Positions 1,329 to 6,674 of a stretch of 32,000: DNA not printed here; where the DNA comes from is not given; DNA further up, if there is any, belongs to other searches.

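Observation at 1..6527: Bacterial-style two-subunit helicase-nuclease (AddAB/AdnAB-like) in an archaeal chromosome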

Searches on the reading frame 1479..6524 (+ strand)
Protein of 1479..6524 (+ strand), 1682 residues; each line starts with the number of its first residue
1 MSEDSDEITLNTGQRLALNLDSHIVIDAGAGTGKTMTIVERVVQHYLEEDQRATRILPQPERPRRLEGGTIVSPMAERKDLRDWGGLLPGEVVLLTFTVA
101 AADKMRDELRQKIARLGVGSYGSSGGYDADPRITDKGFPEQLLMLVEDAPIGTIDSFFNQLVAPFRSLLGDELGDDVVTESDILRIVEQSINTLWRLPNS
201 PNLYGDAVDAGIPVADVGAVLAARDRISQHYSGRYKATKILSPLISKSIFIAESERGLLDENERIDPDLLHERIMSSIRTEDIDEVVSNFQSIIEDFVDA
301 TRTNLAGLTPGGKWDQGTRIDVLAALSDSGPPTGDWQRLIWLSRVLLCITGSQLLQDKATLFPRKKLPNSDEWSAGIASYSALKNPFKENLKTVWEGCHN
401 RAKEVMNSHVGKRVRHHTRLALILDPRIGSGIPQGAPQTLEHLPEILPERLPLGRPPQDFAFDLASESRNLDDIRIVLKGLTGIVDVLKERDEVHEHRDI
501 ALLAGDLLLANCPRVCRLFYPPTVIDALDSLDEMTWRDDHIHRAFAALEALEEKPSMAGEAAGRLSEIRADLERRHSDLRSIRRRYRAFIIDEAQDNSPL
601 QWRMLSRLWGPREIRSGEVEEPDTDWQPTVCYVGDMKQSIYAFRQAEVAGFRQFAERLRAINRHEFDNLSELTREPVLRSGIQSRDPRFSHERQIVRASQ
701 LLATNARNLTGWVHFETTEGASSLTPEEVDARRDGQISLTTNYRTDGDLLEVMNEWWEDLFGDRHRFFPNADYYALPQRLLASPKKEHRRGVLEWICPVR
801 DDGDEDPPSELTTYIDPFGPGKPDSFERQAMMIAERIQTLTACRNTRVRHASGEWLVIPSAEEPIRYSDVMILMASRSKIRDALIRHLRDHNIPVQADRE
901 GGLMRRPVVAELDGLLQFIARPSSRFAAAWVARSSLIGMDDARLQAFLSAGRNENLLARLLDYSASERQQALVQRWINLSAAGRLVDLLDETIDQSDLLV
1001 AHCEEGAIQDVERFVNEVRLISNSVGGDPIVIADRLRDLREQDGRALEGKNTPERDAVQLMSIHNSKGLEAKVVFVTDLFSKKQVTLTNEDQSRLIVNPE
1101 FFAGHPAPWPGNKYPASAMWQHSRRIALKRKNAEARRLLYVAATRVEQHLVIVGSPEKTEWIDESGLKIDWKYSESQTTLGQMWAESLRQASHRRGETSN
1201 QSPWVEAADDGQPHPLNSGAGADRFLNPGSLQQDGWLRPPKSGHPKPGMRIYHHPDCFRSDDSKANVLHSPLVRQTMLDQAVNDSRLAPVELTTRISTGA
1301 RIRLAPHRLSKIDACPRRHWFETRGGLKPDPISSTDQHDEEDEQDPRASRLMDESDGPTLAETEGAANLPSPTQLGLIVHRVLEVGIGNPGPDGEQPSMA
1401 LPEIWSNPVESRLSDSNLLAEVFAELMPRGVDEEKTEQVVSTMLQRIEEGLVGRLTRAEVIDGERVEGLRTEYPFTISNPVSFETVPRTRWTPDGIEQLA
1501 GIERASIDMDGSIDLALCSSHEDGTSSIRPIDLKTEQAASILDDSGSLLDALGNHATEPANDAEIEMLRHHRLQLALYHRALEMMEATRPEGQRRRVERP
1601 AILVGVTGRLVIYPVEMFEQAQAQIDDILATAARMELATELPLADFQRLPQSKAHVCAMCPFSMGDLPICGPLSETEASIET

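Call 6: search_protein_families(library=pfam, proteins=[window:1479-6524:+], max_evalue=0.01)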
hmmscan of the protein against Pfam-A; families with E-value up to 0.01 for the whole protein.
window:1479-6524:+ (1682 aa): 5 families
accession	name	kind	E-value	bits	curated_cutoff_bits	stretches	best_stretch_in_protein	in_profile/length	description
PF00580.27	UvrD-helicase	-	7e-26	91.9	23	2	572-657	199-269/271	UvrD/REP helicase N-terminal domain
PF13361.12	UvrD_C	-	1.7e-12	47.9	25.6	1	739-1152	3-345/350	UvrD-like helicase C-terminal domain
PF12705.13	PDDEXK_1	-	3.9e-09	37.2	22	1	1370-1663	33-243/247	PD-(D/E)XK nuclease superfamily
PF13245.12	AAA_19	-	6.1e-09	36.6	25.1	1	22-111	12-63/134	AAA domain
PF13538.12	UvrD_C_2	-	8.3e-08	32.4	27.4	0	1060-1079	4-23/52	UvrD-like helicase C-terminal domain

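Call 7: search_protein_families(library=ncbifam, proteins=[window:1479-6524:+], max_evalue=0.01)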
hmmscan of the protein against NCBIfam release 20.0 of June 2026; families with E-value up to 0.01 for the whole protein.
window:1479-6524:+ (1682 aa): 14 families
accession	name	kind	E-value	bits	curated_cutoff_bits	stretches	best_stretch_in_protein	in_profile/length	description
TIGR02784.1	addA_alphas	equivalog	4.1e-39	134.7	860.75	2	853-1160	570-875/1138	double-strand break repair helicase AddA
TIGR02785.1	addA_Gpos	equivalog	3.9e-35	121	707.65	3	1048-1158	774-882/1234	helicase-exonuclease AddAB subunit AddA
TIGR00609.1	recB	equivalog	1.4e-32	112.8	696.05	3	565-659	349-432/1175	exodeoxyribonuclease V subunit beta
NF010485.0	PRK13909.1-2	equivalog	2e-16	59.4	650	1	586-654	332-394/909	RecB-like helicase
TIGR01073.1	pcrA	equivalog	1.3e-15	56.9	911.2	1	576-655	200-264/725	DNA helicase PcrA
NF008128.0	PRK10876.1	equivalog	6.9e-15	53.8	1697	1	567-650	357-429/1181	exodeoxyribonuclease V subunit beta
NF008743.0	PRK11773.1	equivalog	1.5e-10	40.1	965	1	965-1078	457-574/720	DNA helicase II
NF008276.0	PRK11054.1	equivalog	8.9e-10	37.7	543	0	586-667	431-499/684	DNA helicase IV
NF010487.0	PRK13909.1-4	equivalog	1e-09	37.3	759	2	587-667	329-403/924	RecB-like helicase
TIGR01075.1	uvrD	equivalog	1.1e-09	37.1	1144.45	0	1047-1078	538-569/715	DNA helicase II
TIGR01074.1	rep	equivalog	8.3e-09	34.2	951.45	0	1047-1077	540-571/668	DNA helicase Rep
NF010486.0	PRK13909.1-3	equivalog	1.5e-05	23.2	1109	1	589-652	334-391/921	RecB-like helicase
NF010484.0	PRK13909.1-1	equivalog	6e-05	21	1074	1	589-651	348-405/945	RecB-like helicase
NF008172.0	PRK10919.1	equivalog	0.0059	14.9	1168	0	1049-1077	543-571/673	DNA helicase Rep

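Call 11: find_homologous_proteins(query=window:1479-6524:+, max_evalue=0.00001)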
Query window:1479-6524:+ (1682 aa): 350 proteins with E <= 0.00001 among 8000 candidates; the best 120 are listed.
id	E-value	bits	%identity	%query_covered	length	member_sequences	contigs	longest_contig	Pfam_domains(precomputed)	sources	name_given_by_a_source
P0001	0.0e+0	3830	100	100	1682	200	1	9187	PF13538.13,PF12705.14,PF13361.13,PF13245.13,PF00580.28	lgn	-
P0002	0.0e+0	3058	79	100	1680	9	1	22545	PF13538.13,PF12705.14,PF13361.13,PF13245.13,PF00580.28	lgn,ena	-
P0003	0.0e+0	2982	77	100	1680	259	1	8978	PF13538.13,PF12705.14,PF13361.13,PF13245.13,PF00580.28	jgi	-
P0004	0.0e+0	2845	74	99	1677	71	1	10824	PF13538.13,PF13361.13,PF13245.13,PF00580.28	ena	-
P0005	0.0e+0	2773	72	100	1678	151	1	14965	PF13538.13,PF12705.14,PF13361.13,PF13245.13,PF00580.28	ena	-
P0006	0.0e+0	2749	72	99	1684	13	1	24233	PF13538.13,PF13361.13,PF13245.13,PF00580.28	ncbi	-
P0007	0.0e+0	2742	71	100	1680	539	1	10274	PF13538.13,PF12705.14,PF13361.13,PF13245.13,PF00580.28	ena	-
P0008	0.0e+0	2719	71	99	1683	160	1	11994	PF13538.13,PF12705.14,PF13361.13,PF13245.13,PF00580.28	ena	-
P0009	0.0e+0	2715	71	100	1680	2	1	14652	PF13538.13,PF12705.14,PF13361.13,PF13245.13,PF00580.28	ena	-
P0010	0.0e+0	2713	71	100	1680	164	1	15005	PF13538.13,PF12705.14,PF13361.13,PF13245.13,PF00580.28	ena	-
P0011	0.0e+0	2713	71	100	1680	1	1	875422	PF13538.13,PF12705.14,PF13361.13,PF13245.13,PF00580.28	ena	-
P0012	0.0e+0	2713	71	100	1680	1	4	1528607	PF13538.13,PF12705.14,PF13361.13,PF13245.13,PF00580.28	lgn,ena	-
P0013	0.0e+0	2712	71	100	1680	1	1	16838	PF13538.13,PF12705.14,PF13361.13,PF13245.13,PF00580.28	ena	-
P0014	0.0e+0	2711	71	100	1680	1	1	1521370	PF13538.13,PF12705.14,PF13361.13,PF13245.13,PF00580.28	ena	-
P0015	0.0e+0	2711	71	100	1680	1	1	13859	PF13538.13,PF12705.14,PF13361.13,PF13245.13,PF00580.28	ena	-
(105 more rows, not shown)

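Call 13: find_encoding_contigs(protein=P0001, flank=10000, max_places=4)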
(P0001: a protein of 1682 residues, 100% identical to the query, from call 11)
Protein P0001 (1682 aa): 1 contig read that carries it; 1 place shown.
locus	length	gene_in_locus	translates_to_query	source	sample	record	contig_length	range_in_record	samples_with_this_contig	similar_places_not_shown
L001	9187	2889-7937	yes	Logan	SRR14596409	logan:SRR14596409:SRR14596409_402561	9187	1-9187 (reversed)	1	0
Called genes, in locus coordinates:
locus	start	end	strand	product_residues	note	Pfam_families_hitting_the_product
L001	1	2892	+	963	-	?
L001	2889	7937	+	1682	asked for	PF00580:UvrD-helicase (weak), PF13245:AAA_19 (faint), PF00580:UvrD-helicase, PF13361:UvrD_C, PF13538:UvrD_C_2 (faint), PF12705:PDDEXK_1 (weak)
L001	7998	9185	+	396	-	?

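Call 14: find_encoding_contigs(protein=P0012, flank=10000, max_places=3)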
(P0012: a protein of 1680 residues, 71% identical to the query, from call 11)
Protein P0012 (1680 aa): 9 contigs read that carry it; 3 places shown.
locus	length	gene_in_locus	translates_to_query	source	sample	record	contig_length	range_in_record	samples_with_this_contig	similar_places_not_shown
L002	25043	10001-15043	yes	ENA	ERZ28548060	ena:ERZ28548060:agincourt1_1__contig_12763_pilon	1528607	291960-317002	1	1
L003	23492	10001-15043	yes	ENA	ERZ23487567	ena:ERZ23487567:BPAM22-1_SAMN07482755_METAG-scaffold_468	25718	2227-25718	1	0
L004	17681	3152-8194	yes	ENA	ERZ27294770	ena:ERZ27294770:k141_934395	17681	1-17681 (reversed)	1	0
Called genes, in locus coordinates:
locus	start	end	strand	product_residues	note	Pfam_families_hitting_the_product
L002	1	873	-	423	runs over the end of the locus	PF00155:Aminotran_1_2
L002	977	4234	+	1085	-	PF25390:WD40_RLD, PF13540:RCC1_2, PF25390:WD40_RLD, PF00415:RCC1 (weak), PF13540:RCC1_2 (weak), PF07699:Ephrin_rec_like (faint)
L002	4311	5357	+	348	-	PF01212:Beta_elim_lyase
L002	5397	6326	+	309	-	-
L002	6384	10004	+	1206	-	PF12705:PDDEXK_1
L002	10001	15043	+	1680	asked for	PF13245:AAA_19 (faint), PF00580:UvrD-helicase, PF13361:UvrD_C, PF13538:UvrD_C_2 (faint), PF12705:PDDEXK_1 (faint)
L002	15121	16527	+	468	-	PF01546:Peptidase_M20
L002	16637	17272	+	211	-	-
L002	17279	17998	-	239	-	PF25087:GMPPB_C (faint), PF00132:Hexapep, PF14602:Hexapep_2 (weak)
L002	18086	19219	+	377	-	PF04055:Radical_SAM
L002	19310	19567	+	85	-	-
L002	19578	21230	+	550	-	-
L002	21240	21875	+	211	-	-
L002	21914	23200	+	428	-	PF01926:MMR_HSR1, PF02421:FeoB_N, PF08438:YGR210-like_G4, PF02824:TGS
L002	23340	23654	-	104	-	PF00428:Ribosomal_60s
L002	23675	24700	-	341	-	PF00466:Ribosomal_L10, PF17777:RL10P_insert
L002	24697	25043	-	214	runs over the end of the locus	PF00687:Ribosomal_L1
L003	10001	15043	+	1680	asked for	PF13245:AAA_19 (faint), PF00580:UvrD-helicase, PF13361:UvrD_C, PF13538:UvrD_C_2 (faint), PF12705:PDDEXK_1 (faint)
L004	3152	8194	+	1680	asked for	PF13245:AAA_19 (faint), PF00580:UvrD-helicase, PF13361:UvrD_C, PF13538:UvrD_C_2 (faint), PF12705:PDDEXK_1 (faint)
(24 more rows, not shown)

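Call 17: search_protein_families(library=ncbifam, proteins=[L002:6384-10001:+], max_evalue=1)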
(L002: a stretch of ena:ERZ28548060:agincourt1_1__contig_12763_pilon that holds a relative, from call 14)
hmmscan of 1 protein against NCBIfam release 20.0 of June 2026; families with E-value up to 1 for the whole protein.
L002:6384-10001:+ (1206 aa): 4 families
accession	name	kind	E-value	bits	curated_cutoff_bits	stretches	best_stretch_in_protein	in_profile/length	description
TIGR03623.1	TIGR03623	subfamily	3e-07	29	299.6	2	1008-1197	732-874/876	probable DNA repair protein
TIGR00372.1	cas4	equivalog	5.3e-05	23.1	65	2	825-887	3-61/180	CRISPR-associated protein Cas4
TIGR02786.1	addB_alphas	equivalog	0.0027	15.9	486.5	1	516-663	546-691/1024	double-strand break repair protein AddB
TIGR02773.1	addB_Gpos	equivalog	0.0035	15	903.7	1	824-878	785-837/1159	helicase-exonuclease AddAB subunit AddB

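Call 18: search_protein_families(library=padloc, proteins=[L002:6384-10001:+, window:1479-6524:+], max_evalue=0.01)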
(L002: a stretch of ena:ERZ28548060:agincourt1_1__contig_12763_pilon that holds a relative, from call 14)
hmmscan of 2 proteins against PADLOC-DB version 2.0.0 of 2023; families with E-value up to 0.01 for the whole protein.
L002:6384-10001:+ (1206 aa): 3 families
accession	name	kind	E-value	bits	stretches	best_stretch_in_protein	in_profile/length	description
PDLC01250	Cas4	-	1.3e-05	23.5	0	1167-1197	137-167/168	"CAS-I,CAS-II,CAS-III,CAS-IV,CAS-V,CAS-VI; acquisition_associated"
PDLC00943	Cas4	-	1.4e-05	23.1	0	825-887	3-61/180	CRISPR-associated protein Cas4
PDLC01447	Cas4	-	8.5e-05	21.1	0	824-902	6-75/161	"CAS-I,CAS-II,CAS-III,CAS-IV,CAS-V,CAS-VI; acquisition_associated"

window:1479-6524:+ (1682 aa): 31 families (the best 25 are shown)
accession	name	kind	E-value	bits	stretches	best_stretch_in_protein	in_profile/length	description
PDLC00117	GajB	-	2e-15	54.3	2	4-55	10-60/604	UrvD helicase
PDLC00123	GajB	-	9.2e-15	52.2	2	1051-1079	435-463/540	UrvD helicase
PDLC00136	GajB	-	2.6e-13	47.7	1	579-661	200-267/570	UrvD helicase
PDLC00122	GajB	-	4.9e-12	43.5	2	11-47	6-42/502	UrvD helicase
PDLC00132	GajB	-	1.8e-11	41.4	1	582-651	211-266/625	UrvD helicase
PDLC00119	GajB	-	8.6e-11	39.5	1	579-655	212-273/565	UrvD helicase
PDLC03802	RTasHel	-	1.8e-10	38.3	1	13-57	9-53/675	DRT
PDLC00112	GajB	-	4.3e-10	36.8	1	539-665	164-276/581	UrvD helicase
PDLC00129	GajB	-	1.1e-09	35.5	1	579-658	220-284/594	UrvD helicase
PDLC00110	GajB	-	1.2e-09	35.3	1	568-661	253-339/725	UrvD helicase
PDLC00114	GajB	-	4e-09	33.6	1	868-1079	351-569/635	UrvD helicase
PDLC00107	GajB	-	1.8e-08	31.5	0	1057-1157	479-559/587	UrvD helicase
PDLC00104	GajB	-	4.4e-08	30.3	1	574-660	153-224/574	UrvD helicase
PDLC00138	GajB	-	4.8e-08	30.1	0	581-651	216-272/581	UrvD helicase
PDLC00103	GajB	-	1.6e-07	28.7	1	864-1082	343-545/612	UrvD helicase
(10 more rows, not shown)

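Call 19: search_solved_structures(query=window:1479-6524:+, max_evalue=0.001)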
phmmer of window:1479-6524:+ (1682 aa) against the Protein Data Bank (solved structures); distinct sequences matched with E-value up to 0.001: 5.
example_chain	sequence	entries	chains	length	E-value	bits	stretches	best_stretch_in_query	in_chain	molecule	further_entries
3u44_A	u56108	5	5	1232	5.6e-12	47.2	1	1049-1158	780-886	ATP-dependent helicase/nuclease subunit A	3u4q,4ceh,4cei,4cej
9dci_A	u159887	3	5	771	7.8e-06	26.8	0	529-655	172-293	ATP-dependent DNA helicase UvrD1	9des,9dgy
1pjr_A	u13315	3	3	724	0.00024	21.8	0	943-1077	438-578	PCRA | ATP-DEPENDENT HELICASE PCRA | HELICASE PCRA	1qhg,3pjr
4c2u_A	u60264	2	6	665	0.00058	20.6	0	989-1078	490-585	DNA HELICASE II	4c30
4c2t_A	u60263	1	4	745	0.0008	20.1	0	989-1078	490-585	DNA HELICASE II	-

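Call 20: search_solved_structures(query=L002:6384-10001:+, max_evalue=1)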
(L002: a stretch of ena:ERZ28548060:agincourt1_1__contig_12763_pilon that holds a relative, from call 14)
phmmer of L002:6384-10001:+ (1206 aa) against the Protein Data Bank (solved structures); distinct sequences matched with E-value up to 1: 1.
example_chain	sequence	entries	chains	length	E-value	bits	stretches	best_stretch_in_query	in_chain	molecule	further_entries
7pbg_A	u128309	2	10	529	0.049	14.7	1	323-422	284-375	FAD-binding oxidoreductase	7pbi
